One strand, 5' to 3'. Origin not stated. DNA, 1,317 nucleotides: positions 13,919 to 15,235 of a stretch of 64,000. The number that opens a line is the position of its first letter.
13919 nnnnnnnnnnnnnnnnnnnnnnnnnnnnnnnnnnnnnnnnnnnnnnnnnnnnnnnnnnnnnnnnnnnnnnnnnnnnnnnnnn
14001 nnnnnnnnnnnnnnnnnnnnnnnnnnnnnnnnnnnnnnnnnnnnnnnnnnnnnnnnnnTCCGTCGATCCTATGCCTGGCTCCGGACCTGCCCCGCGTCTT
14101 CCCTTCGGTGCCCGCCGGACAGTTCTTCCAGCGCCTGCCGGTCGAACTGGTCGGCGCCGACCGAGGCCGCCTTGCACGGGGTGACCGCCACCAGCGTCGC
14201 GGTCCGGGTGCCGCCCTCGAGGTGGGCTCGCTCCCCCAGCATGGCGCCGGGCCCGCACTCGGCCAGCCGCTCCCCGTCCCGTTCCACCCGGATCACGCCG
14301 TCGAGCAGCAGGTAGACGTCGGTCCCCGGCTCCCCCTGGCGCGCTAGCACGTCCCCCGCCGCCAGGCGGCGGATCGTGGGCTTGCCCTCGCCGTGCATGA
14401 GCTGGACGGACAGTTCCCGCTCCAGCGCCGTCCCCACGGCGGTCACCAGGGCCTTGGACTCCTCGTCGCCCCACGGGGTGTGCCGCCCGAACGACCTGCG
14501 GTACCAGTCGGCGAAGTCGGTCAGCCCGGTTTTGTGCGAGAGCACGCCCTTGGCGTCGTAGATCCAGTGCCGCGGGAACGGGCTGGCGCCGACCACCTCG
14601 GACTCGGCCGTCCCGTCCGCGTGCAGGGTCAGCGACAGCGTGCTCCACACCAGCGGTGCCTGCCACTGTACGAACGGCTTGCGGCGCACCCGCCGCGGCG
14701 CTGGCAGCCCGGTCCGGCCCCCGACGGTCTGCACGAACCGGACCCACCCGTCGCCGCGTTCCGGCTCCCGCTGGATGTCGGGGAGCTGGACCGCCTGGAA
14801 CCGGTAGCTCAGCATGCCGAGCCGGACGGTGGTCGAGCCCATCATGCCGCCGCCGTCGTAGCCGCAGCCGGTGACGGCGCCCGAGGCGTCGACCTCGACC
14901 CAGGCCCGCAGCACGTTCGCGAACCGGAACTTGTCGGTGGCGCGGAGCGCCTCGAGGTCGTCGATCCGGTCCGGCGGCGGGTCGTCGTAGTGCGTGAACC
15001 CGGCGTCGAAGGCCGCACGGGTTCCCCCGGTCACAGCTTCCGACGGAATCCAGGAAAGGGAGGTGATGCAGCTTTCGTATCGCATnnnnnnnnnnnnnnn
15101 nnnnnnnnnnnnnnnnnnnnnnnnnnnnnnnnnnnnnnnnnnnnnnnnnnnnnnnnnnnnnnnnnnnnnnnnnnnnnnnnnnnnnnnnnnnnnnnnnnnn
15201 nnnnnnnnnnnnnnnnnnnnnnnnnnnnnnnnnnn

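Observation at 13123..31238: Putative cAMP-centred signalling module wired to a MacB-type ABC transporter with four paralogous permeases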

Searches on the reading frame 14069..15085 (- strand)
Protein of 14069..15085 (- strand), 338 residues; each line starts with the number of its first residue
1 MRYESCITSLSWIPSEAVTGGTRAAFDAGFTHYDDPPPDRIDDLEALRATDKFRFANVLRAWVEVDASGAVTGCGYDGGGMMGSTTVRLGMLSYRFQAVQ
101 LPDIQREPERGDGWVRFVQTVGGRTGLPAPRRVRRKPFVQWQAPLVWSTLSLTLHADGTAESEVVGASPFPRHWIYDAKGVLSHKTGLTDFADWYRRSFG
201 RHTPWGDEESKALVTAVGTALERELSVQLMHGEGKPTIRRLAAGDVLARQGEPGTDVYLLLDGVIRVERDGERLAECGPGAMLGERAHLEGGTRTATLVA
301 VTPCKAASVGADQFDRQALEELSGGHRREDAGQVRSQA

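Call 17: search_protein_families(library=ncbifam, proteins=[window:14069-15085:-], max_evalue=0.001)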
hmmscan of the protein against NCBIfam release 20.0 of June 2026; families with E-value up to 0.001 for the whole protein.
window:14069-15085:- (338 aa): 2 families
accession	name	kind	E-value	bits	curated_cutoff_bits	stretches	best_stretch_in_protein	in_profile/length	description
NF058543.1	ActPatMycb56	equivalog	2.4e-06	26.6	460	1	240-311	23-98/317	acetyltransferase Pat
TIGR03896.1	cyc_nuc_ocin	subfamily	0.00061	19.2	161.05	1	224-307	151-237/317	bacteriocin-type transport-associated protein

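Call 18: search_protein_families(library=padloc, proteins=[window:14069-15085:-], max_evalue=0.001)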
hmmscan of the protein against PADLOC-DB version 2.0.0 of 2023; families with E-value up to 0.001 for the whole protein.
window:14069-15085:- (338 aa): 5 families
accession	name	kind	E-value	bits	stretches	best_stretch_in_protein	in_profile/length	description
PDLC00731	Effector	-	2.9e-10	37.6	1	237-318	41-123/306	TIR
PDLC02371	PycTIR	-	6.6e-10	36.8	1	238-316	39-118/288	-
PDLC00734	PycC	-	5.7e-09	33.5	1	230-316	29-118/374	Pycsar cyclase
PDLC00732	Effector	-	1.4e-06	25.5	1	235-315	35-116/301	TIR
PDLC00730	Effector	-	0.00021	18.6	1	241-303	61-124/299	TIR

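Call 20: search_solved_structures(query=window:14069-15085:-, max_evalue=0.01, show_alignments=2)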
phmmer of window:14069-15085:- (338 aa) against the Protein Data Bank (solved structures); distinct sequences matched with E-value up to 0.01: 94 (the best 60 are shown).
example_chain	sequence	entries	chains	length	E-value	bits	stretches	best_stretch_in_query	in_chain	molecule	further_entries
5ezr_A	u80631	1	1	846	6.1e-16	61.7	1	240-301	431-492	cGMP-dependent protein kinase, putative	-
4rz7_A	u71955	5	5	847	6.1e-16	61.7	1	240-301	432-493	cGMP-dependent protein kinase, putative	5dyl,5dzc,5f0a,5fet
9p74_A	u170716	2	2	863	6.6e-16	61.6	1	240-301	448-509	cGMP-dependent protein kinase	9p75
5dyk_A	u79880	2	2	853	6.3e-15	58.4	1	238-309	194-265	CGMP-dependent protein kinase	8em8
4din_B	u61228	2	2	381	6.7e-10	41.8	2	243-316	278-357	cAMP-dependent protein kinase type I-beta regulatory subunit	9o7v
5jr7_B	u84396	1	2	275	7.3e-10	41.7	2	244-316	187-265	cAMP-dependent protein kinase type I-alpha regulatory subunit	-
1ne4_A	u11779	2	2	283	7.6e-10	41.7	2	244-316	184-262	cAMP-dependent protein kinase type I-alpha regulatory chain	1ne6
1rgs_A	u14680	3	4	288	8.1e-10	41.6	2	244-316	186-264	CAMP DEPENDENT PROTEIN KINASE | cAMP-dependent protein kinase type I-alpha regulatory chain | cAMP-dependent protein kinase type I-alpha regulatory subunit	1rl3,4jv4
4mx3_A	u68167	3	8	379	2e-09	40.3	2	244-316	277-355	cAMP-dependent protein kinase type I-alpha regulatory subunit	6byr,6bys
6no7_B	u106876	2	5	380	2e-09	40.3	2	244-316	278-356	cAMP-dependent protein kinase type I-alpha regulatory subunit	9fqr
4z07_A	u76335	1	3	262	2e-09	40.3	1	247-309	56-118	cGMP-dependent protein kinase 1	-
4x6r_B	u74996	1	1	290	2.2e-09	40.2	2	242-316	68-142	cAMP-dependent protein kinase type I-alpha regulatory subunit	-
2qcs_B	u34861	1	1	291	2.2e-09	40.2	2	242-316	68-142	cAMP-dependent protein kinase type I-alpha regulatory subunit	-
9edc_B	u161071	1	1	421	2.8e-09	39.8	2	244-316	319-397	cAMP-dependent protein kinase type I-alpha regulatory subunit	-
7ssb_A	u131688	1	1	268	2.9e-09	39.8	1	246-309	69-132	cGMP-dependent protein kinase 1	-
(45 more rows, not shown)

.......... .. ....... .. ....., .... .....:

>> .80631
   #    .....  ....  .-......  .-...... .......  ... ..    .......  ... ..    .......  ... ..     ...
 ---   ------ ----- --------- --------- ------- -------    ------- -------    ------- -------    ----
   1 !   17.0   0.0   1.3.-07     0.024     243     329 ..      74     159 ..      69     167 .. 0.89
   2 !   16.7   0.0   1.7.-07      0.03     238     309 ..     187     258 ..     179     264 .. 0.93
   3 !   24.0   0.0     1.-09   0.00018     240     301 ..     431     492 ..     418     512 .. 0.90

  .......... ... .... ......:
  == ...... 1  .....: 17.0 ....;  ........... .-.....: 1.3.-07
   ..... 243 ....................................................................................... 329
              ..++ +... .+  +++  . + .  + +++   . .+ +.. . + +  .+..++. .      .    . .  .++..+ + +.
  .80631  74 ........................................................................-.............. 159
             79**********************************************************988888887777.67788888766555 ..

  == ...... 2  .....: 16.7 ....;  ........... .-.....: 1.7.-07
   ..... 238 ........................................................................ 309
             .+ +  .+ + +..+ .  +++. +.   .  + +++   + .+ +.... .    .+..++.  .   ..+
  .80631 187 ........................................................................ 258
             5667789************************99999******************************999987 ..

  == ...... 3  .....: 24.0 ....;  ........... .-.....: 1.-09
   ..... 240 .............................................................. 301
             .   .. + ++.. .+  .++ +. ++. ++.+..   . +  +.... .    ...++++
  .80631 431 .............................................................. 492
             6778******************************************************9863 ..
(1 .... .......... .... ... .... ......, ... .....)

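Call 30: predict_structure(alignment_id=A2)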
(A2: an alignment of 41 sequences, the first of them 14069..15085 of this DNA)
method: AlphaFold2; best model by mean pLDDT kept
length: 338 residues; sequences in the alignment: 41
mean_pLDDT: 67.8   pTM: 0.61
mean pLDDT of the five models: 67.8, 65.6, 44.3, 43.9, 43.5
residues with pLDDT >= 90: 73; 70-90: 101; 50-70: 75; < 50: 89
segments of 3 or more residues with pLDDT < 50: 16-32, 126-142, 198-233, 324-338
pLDDT, mean of each block of 10 residues (from residue 1): 95 52 33 65 78 82 95 93 64 62 90 95 58 41 70 97 81 85 73 49 37 28 33 65 89 82 71 62 70 83 77 68 43 32
secondary structure, 60 per line:
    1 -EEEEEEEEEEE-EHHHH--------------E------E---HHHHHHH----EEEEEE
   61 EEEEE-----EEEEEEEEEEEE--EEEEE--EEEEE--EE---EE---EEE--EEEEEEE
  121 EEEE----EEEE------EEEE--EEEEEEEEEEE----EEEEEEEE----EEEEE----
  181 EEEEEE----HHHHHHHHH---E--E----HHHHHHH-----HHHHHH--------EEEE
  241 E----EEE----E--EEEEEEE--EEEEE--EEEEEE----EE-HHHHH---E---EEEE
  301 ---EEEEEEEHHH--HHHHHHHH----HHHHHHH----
elements in order: E2-12 H15-18 H44-50 E55-65 E71-82 E85-89 E92-96 E109-111 E114-124 E129-132 E139-142 E145-155 E160-167 E172-176 E181-186 H191-199 H211-217 H223-228 E237-241 E246-248 E256-262 E265-269 E272-277 H285-289 E297-300 E304-310 H316-323 H328-334

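Call 44: search_protein_families(library=pfam, alignment_id=A2, max_evalue=5)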
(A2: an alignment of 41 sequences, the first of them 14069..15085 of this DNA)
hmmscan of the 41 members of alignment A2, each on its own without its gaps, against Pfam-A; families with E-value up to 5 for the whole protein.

A. member 1, window:14069-15085:- (338 aa): 1 family
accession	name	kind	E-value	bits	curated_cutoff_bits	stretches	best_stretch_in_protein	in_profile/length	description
PF00027.35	cNMP_binding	-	1e-17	64.3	27.5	1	239-316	2-84/89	Cyclic nucleotide-binding domain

B. families by the number of members that match (of 41 scanned): 8 families
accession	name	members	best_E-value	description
PF00027.35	cNMP_binding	41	5e-18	Cyclic nucleotide-binding domain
PF07883.17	Cupin_2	9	0.00031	Cupin domain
PF24001.1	DUF7317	5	0.016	Family of unknown function (DUF7317)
PF12973.13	Cupin_7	4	0.022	ChrR Cupin-like domain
PF13202.12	EF-hand_5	4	0.7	EF hand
PF16138.10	DUF4846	2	0.2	Domain of unknown function (4846)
PF09179.16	TilS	1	0.069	TilS substrate binding domain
PF05593.20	RHS_repeat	1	0.13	RHS Repeat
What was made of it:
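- On Cyclic-nucleotide-binding (CNB/CAP_ED) proteins: 64 bits against a cut-off of 27.5 (call 44).
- Tried and rejected: Pfam gave only a weak DUF7317 signal, in 5 of 41 members (call 44).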

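Call 66: fold_search(model_id=the predicted structure, library=pdb)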
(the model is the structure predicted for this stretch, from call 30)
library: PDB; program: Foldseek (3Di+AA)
matches with E <= 10: 1431; with E <= 0.001: 552
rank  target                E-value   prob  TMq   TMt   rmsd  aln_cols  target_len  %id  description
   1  2pqq_A                9.2e-08  1.00  0.23  0.49   6.0       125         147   30  Structural Genomics, the crystal structure of the N-terminal domain of a transcriptional regulator from Streptomyces c (released 2007-06-05)
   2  2pqq_B                1.0e-07  1.00  0.24  0.49   5.7       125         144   31  Structural Genomics, the crystal structure of the N-terminal domain of a transcriptional regulator from Streptomyces c (released 2007-06-05)
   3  3u11_A                1.5e-07  1.00  0.23  0.39   4.7        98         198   30  Tetramerization dynamics of the C-terminus underlies isoform-specific cAMP-gating in HCN channels (released 2011-10-26)
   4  2pqq_C                1.5e-07  1.00  0.24  0.51   5.8       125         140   30  Structural Genomics, the crystal structure of the N-terminal domain of a transcriptional regulator from Streptomyces c (released 2007-06-05)
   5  5kjz                  1.9e-07  1.00  0.24  0.51   7.8       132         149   23  Co-crystal structure of PKA RI alpha CNB-B mutant (G316R/A336T) with cGMP (released 2017-06-28)
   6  4z07_C                2.0e-07  1.00  0.25  0.32  17.1       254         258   15  Co-crystal structure of the tandem CNB (CNB-A/B) domains of human PKG I beta with cGMP (released 2016-04-13)
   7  4jv4                  2.9e-07  1.00  0.24  0.30  13.5       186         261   19  Crystal Structure of RIalpha(91-379) bound to HE33, a N6 di-propyl substituted cAMP analog (released 2013-09-18)
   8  3i54_D                3.1e-07  1.00  0.24  0.34   6.6       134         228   22  Crystal structure of MtbCRP in complex with cAMP (released 2009-09-08)
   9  3d0s_A                3.6e-07  1.00  0.23  0.35   3.0        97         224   27  cAMP receptor protein from m.tuberculosis, cAMP-free form (released 2009-02-03)
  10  4rz7                  3.9e-07  1.00  0.22  0.10  19.1       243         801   14  Crystal Structure of PVX_084705 with bound PCI32765 (released 2015-01-14)
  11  5dyk                  3.9e-07  1.00  0.23  0.10  19.4       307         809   13  Crystal structure of the cGMP-dependent protein kinase PKG from Plasmodium falciparum - Apo form (released 2015-11-04)
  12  5kjy                  4.1e-07  1.00  0.25  0.55   9.5       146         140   23  Co-crystal structure of PKA RI alpha CNB-B mutant (G316R/A336T) with cAMP (released 2017-06-28)
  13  5k8s_B                4.3e-07  1.00  0.23  0.49   6.8       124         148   19  cAMP bound PfPKA-R (297-441) (released 2016-10-12)
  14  5c8w_F                4.3e-07  1.00  0.24  0.63   9.8       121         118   24  PKG II's Amino Terminal Cyclic Nucleotide Binding Domain (CNB-A) in a complex with cGMP (released 2016-01-20)
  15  4z07_A                4.3e-07  1.00  0.26  0.34  19.7       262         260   15  Co-crystal structure of the tandem CNB (CNB-A/B) domains of human PKG I beta with cGMP (released 2016-04-13)
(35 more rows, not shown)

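Call 73: find_related_loci(query=window:14069-15085:-, collection=viral_contigs, flank=5000)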
Query window:14069-15085:- (338 aa) in viral_contigs; peptide patterns used: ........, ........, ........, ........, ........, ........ (x = any residue, [..] = any of these).
5 stretches matched a pattern, but none encodes a relative of the query by tblastn (E <= 1e-3).
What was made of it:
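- No relatives were found in viral contigs (call 73).
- Tried and rejected: The defence-system reading found only generic domain similarity in PADLOC (call 18) and no relatives in viral contigs (call 73).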
